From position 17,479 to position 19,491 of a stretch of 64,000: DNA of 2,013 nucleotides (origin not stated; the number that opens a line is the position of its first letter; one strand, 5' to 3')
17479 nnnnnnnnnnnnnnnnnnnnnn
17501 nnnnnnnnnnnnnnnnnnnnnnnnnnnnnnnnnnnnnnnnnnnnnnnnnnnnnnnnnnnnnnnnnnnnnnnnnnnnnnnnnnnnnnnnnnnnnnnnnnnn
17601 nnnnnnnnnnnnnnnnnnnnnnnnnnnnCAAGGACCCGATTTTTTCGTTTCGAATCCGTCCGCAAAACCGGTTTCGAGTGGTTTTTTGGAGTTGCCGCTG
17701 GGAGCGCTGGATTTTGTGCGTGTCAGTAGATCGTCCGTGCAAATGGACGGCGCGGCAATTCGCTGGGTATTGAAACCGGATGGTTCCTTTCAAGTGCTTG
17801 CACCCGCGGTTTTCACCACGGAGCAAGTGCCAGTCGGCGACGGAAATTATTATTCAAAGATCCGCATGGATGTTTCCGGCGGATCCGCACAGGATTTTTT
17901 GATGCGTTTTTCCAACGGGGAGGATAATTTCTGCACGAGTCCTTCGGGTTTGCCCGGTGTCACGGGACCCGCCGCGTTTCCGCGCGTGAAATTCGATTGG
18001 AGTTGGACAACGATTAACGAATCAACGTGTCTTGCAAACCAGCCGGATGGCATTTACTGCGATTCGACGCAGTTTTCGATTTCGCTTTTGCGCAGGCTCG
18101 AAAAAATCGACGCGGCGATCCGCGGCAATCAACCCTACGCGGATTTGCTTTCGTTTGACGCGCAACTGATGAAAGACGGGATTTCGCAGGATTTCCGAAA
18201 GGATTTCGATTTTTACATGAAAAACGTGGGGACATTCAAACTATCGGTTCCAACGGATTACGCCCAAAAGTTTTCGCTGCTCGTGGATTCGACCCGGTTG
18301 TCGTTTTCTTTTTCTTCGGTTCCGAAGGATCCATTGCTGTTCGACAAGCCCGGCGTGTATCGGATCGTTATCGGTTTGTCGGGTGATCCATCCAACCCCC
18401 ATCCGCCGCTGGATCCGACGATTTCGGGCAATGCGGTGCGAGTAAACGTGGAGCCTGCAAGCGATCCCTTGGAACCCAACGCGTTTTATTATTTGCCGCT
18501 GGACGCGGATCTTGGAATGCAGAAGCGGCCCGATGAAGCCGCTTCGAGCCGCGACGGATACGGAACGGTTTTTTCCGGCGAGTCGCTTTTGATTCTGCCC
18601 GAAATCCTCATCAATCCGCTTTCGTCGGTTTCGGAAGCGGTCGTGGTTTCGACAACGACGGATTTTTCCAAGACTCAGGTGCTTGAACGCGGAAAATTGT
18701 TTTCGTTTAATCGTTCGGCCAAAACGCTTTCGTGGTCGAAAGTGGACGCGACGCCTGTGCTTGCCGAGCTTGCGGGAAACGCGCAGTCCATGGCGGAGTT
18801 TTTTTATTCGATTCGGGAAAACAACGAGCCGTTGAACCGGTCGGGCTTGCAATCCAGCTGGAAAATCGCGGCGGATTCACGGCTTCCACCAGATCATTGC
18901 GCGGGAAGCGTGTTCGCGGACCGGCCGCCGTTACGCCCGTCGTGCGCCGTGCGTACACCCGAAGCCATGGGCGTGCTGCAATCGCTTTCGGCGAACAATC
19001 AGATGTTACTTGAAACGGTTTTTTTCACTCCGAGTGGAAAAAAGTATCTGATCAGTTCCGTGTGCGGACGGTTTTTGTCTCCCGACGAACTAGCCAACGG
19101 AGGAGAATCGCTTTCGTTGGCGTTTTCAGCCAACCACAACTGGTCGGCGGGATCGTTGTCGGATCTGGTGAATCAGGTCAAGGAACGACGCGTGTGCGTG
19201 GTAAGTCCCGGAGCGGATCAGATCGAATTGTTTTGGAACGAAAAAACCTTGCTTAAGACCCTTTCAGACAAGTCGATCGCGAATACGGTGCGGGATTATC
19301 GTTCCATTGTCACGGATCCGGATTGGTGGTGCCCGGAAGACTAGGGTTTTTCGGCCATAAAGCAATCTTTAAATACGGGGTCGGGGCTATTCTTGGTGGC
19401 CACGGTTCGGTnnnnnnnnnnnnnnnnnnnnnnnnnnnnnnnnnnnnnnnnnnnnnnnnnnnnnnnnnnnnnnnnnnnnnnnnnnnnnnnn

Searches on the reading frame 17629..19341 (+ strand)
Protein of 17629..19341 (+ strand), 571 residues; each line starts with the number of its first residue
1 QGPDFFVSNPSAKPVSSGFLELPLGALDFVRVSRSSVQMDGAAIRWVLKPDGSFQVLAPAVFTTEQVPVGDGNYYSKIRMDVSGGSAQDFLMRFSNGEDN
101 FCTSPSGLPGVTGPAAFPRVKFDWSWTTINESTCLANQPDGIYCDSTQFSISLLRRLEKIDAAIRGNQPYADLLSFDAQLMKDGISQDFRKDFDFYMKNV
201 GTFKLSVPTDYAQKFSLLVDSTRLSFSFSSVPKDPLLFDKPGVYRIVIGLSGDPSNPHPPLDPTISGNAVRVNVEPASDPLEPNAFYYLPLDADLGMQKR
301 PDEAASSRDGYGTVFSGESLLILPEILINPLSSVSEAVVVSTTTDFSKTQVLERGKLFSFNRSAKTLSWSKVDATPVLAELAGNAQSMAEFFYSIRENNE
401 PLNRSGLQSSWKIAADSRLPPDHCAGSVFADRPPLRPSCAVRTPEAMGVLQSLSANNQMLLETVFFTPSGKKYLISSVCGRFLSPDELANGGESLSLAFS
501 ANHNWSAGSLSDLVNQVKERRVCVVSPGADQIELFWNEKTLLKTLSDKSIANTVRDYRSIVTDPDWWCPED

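Call 15: search_solved_structures(query=A1, max_evalue=10)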
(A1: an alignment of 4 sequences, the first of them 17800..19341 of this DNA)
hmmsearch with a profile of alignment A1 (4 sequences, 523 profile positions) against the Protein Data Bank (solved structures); distinct sequences matched with E-value up to 10: 0.

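Call 22: find_related_loci(query=A1, collection=genome_contigs, flank=3000)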
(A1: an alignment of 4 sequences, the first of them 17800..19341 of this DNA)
Query A1 (514 aa) in genome_contigs; peptide patterns used: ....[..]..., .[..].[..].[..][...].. (x = any residue, [..] = any of these).
176 stretches matched a pattern; 134 encode a relative of the query (tblastn E <= 1e-3); the best 80 are kept; 80 distinct loci.
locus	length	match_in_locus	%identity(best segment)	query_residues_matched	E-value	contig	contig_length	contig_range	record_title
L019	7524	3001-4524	28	31-513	2e-47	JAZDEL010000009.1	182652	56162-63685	MAG: Candidatus Iainarchaeum archaeon isolate MEGAHIT-group-0.15 k141_11171862, whole genome shotgun sequence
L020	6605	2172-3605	29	33-488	1e-45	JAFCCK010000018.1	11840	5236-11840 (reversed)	MAG: Candidatus Iainarchaeum archaeon isolate AB_3033_Bin_158 AB_3033_Bin_158_scaffold_9367, whole genome shotgun sequen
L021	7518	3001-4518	28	9-488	4e-46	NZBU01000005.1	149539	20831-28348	MAG: Candidatus Iainarchaeum archaeon isolate ARS1307 MHASMcontig_151451, whole genome shotgun sequence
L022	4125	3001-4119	30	25-382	2e-38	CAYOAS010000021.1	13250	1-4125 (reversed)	MAG TPA_asm: uncultured archaeon isolate binchicken_co376_240 genome assembly, contig: NODE_5087_length_13250_cov_6.5832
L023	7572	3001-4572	25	26-503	7e-37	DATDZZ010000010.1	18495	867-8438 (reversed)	MAG TPA_asm: archaeon isolate SMAG_U8205 k141_647065, whole genome shotgun sequence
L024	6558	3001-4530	27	31-488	6e-36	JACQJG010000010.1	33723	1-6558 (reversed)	MAG: Candidatus Iainarchaeum archaeon isolate NC_groundwater_1145_Ag_S-0.1um_48_87 S_p1_S3_coassembly_k141_1367928, whol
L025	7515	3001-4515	26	33-488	4e-34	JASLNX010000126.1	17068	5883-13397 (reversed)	MAG: archaeon isolate Arabian11_MAG_21 c_000001299260, whole genome shotgun sequence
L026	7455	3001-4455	26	45-490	1e-33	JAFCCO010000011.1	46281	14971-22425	MAG: Candidatus Iainarchaeum archaeon isolate AB_3033_Bin_60 AB_3033_Bin_60_scaffold_743, whole genome shotgun sequence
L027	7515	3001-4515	26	33-490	1e-31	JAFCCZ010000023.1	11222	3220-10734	MAG: Candidatus Iainarchaeum archaeon isolate Meg19_1012_Bin_199 Meg19_1012_Bin_199_scaffold_19467, whole genome shotgun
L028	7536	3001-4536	24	51-499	7e-32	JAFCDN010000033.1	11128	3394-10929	MAG: Candidatus Iainarchaeum archaeon isolate Meg19_1012_Bin_505 Meg19_1012_Bin_505_scaffold_19773, whole genome shotgun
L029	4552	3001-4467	27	51-480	5e-31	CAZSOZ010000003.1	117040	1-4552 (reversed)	MAG TPA_asm: uncultured archaeon isolate SRP141376_co4_183 genome assembly, contig: NODE_214_length_117040_cov_12.116425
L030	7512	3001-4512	25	33-488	3e-30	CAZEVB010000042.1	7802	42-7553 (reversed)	MAG TPA_asm: uncultured archaeon isolate SRP178699_co2_64 genome assembly, contig: NODE_10393_length_7802_cov_6.838518,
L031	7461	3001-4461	25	51-480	4e-30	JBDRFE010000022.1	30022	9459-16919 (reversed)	MAG: archaeon isolate MEGAHIT-group-1.353 k141_7226641, whole genome shotgun sequence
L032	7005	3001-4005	27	51-346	8e-29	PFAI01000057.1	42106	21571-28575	MAG: Candidatus Diapherotrites archaeon CG10_big_fil_rev_8_21_14_0_10_31_34 CG10_8_21_14_0.10_scaffold_1599_c, whole gen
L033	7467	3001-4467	26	51-480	2e-28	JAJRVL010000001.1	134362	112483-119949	MAG: archaeon isolate Dive96_bin10.390 k141_727375, whole genome shotgun sequence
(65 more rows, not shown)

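Call 30: search_protein_representatives(alignment_id=A1)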
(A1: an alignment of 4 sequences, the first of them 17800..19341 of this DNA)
Query: 4 sequences, 523 profile positions. Proteins with E-value up to 0.001 (for the whole library): 775; up to 1e-10: 672; up to 1e-30: 488. The best 150 are listed.
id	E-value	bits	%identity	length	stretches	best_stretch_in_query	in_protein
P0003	4.7e-220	747.9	-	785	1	4-522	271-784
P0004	2.6e-205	699.2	-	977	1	1-522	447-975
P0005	1.4e-177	607.8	-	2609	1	25-520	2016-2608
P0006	4.9e-175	599.3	-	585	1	31-520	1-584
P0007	1.0e-169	581.8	-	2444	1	25-520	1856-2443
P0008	6.7e-143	493.3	-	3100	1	25-520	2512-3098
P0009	8.2e-142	489.7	-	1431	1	25-520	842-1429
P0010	1.8e-138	478.7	-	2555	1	25-520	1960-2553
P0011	5.9e-134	463.8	-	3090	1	26-520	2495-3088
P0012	1.3e-128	446.2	-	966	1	1-520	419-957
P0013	6.5e-123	427.3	-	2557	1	25-512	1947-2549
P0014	1.7e-121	422.7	-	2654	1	27-520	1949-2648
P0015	8.5e-121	420.3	-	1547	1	24-520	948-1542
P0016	4.7e-120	417.9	-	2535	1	15-516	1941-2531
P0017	1.7e-117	409.5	-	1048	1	1-506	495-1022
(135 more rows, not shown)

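Call 32: search_solved_structures(query=A2, max_evalue=10)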
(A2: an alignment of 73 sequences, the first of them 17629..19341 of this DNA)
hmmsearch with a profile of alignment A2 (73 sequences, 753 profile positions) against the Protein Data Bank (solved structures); distinct sequences matched with E-value up to 10: 3.
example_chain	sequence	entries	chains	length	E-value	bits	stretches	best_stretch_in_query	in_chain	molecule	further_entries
8pmw_C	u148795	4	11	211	0.43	12.3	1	448-499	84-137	Capsid protein | Pro-secreted protein ORF2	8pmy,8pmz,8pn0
9fns_A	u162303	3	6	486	1.3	10.7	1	448-499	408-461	Secreted protein ORF2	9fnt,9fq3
2ztn_A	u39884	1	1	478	1.4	10.6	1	448-498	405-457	Capsid protein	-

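Call 43: predict_structure(alignment_id=A2)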
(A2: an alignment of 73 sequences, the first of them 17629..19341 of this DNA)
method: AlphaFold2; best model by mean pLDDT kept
length: 571 residues; sequences in the alignment: 73
mean_pLDDT: 78.4   pTM: 0.78
mean pLDDT of the five models: 78.4, 76.7, 76.2, 75.6, 75.4
residues with pLDDT >= 90: 251; 70-90: 156; 50-70: 97; < 50: 67
segments of 3 or more residues with pLDDT < 50: 1-46, 85-89, 91-97
pLDDT, mean of each block of 10 residues (from residue 1): 37 31 32 31 47 53 56 54 50 51 83 92 94 96 97 96 94 97 94 92 79 89 87 83 97 82 83 96 93 90 86 94 90 85 93 94 96 91 87 92 76 74 56 60 81 85 92 91 76 79 75 94 92 94 77 56 53 37
secondary structure, 60 per line:
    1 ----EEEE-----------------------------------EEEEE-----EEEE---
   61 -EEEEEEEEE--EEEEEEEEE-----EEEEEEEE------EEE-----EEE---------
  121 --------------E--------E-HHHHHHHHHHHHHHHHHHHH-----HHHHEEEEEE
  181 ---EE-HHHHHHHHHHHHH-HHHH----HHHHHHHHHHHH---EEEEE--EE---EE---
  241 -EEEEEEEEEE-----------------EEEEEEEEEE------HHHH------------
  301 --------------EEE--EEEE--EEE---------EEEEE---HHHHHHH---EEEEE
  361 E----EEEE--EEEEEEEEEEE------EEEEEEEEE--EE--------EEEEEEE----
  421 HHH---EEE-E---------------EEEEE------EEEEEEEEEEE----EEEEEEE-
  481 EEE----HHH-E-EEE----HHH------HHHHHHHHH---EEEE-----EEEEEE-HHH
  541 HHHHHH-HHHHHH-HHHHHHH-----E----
elements in order: E5-8 E44-48 E54-57 E62-70 E73-81 E87-94 E101-103 E109-111 H146-165 H171-174 E175-180 H187-199 H201-204 H209-220 E224-228 E242-251 E269-278 H285-288 E315-317 E320-323 E326-328 E338-342 H346-352 E356-361 E366-369 E372-382 E389-397 E410-416 E427-429 E447-451 E458-468 E473-479 E481-483 E494-496 H510-518 E522-525 E531-536 H538-546 H548-553 H555-561

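Call 45: fold_search(model_id=the predicted structure, library=pdb)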
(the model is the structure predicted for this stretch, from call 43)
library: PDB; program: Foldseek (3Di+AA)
matches with E <= 10: 768; with E <= 0.001: 0
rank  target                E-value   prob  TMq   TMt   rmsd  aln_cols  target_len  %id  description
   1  2xjp                  6.9e-02  0.14  0.11  0.20  18.6       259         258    8  X-ray structure of the N-terminal domain of the flocculin Flo5 from Saccharomyces cerevisiae in complex with calcium and (released 2010-12-15)
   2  8k2h_B                9.6e-02  0.15  0.09  0.09   9.9       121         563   10  Crystal structure of Group 2Oligosaccharide/Monosaccharide-releasing beta-N-acetylhexosaminidase NgaAt from Arabidopsi (released 2024-04-24)
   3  4lhk_A                1.2e-01  0.16  0.11  0.23  12.7       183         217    7  Structure of the N-terminal domain of the Lg-Flo1 adhesin (N-Lg-Flo1p) from the yeast Saccharomyces pastorianus, in co (released 2014-09-24)
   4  9b8i                  1.3e-01  0.04  0.08  0.06  17.8       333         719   10  Cryo-EM structure of the E. coli cellulose synthase BcsB-BcsC fusion protein (released 2025-02-19)
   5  5a3l_D                1.5e-01  0.08  0.07  0.15  16.5       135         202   16  Structure of Cea1A in complex with N-Acetylglucosamine (released 2016-06-29)
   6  7l2z_F                1.6e-01  0.02  0.08  0.07  23.6       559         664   10  Bacterial cellulose synthase BcsB hexamer (released 2021-03-24)
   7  2vo8                  1.6e-01  0.08  0.07  0.20  15.4       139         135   12  Cohesin module from Clostridium perfringens ATCC13124 family 33 glycoside hydrolase. (released 2008-09-02)
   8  4lhl                  1.7e-01  0.16  0.11  0.20  13.2       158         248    6  Structure of the N-terminal domain of the Flo1 adhesin (N-Flo1p) from the yeast Saccharomyces cerevisiae (released 2014-09-24)
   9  5wug                  1.7e-01  0.04  0.06  0.04  22.9       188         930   11  Expression, characterization and crystal structure of a novel beta-glucosidase from Paenibacillus barengoltzii (released 2018-01-31)
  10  7bue_A                1.7e-01  0.02  0.05  0.07  30.8       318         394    9  Cryo-EM structure of Dengue virus serotype 2 complexed with Fab SIgN-3C at pH 5.0 (released 2020-05-13)
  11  8pxu_C                2.0e-01  0.08  0.06  0.06  18.7       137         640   11  Targeting extended blood antigens by Akkermansia muciniphila enzymes unveils a missing link for generating universal d (released 2024-02-28)
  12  8ofn_A                2.2e-01  0.01  0.05  0.07  31.1       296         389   10  Structure of the yellow fever virus (Asibi strain) dimeric envelope protein (released 2023-08-09)
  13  2xju_A                2.3e-01  0.09  0.12  0.20  18.3       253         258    7  X-ray structure of the N-terminal domain of the flocculin Flo5 from Saccharomyces cerevisiae with mutation S227A in co (released 2010-12-15)
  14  9g6v_3                2.3e-01  0.06  0.06  0.11  13.2       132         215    9  Dissociated FMDV SAT2 Pentamer in complex with ultralong Fab117 (released 2024-10-30)
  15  8eee_E                2.3e-01  0.02  0.07  0.09  28.7       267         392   11  Crystal structure of a NHP anti-ZIKV neutralizing antibody rhMZ104-d in complex with ZIKV E glycoprotein (released 2023-08-30)
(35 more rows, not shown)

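Call 69: search_protein_families(library=pfam, alignment_id=A3, max_evalue=1)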
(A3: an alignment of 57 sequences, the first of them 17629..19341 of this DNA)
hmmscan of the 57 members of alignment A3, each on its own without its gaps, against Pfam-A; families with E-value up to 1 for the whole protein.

A. member 1, window:17629-19341:+ (571 aa): 0 families

B. families by the number of members that match (of 57 scanned): 26 families (the first 25 are shown)
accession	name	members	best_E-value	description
PF13426.13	PAS_9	1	4.9e-05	PAS domain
PF04227.17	Indigoidine_A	1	0.0085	Indigoidine synthase A like protein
PF14524.12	Wzt_C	1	0.011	Wzt C-terminal domain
PF19772.4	DUF6258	1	0.013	Family of unknown function (DUF6258)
PF08447.18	PAS_3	1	0.016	PAS fold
PF19273.5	Exportin-5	1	0.018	Exportin-5 family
PF08327.17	AHSA1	1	0.027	Activator of Hsp90 ATPase homolog 1-like protein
PF11586.13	DUF3242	1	0.037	Protein of unknown function (DUF3242)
PF08244.19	Glyco_hydro_32C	1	0.053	Glycosyl hydrolases family 32 C terminal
PF11797.14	WxLIP_HBD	1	0.066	WxL Interacting Protein, host binding domain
PF07705.17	CARDB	1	0.072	CARDB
PF19081.6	Ig_7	1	0.09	Ig-like domain CHU_C associated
PF13218.11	DUF4026_N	1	0.095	Protein of unknown function (DUF4026) N-terminal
PF00952.22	Bunya_nucleocap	1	0.1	Bunyavirus nucleocapsid (N) protein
PF21631.3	A9CJY8-like_N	1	0.11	A9CJY8-like, N-terminal domain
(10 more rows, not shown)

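Call 92: find_related_loci(query=A1, collection=viral_contigs, flank=3000)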
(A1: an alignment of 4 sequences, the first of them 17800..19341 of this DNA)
Query A1 (514 aa) in viral_contigs; peptide patterns used: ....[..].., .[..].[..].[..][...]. (x = any residue, [..] = any of these).
34 stretches matched a pattern, but none encodes a relative of the query by tblastn (E <= 1e-3).
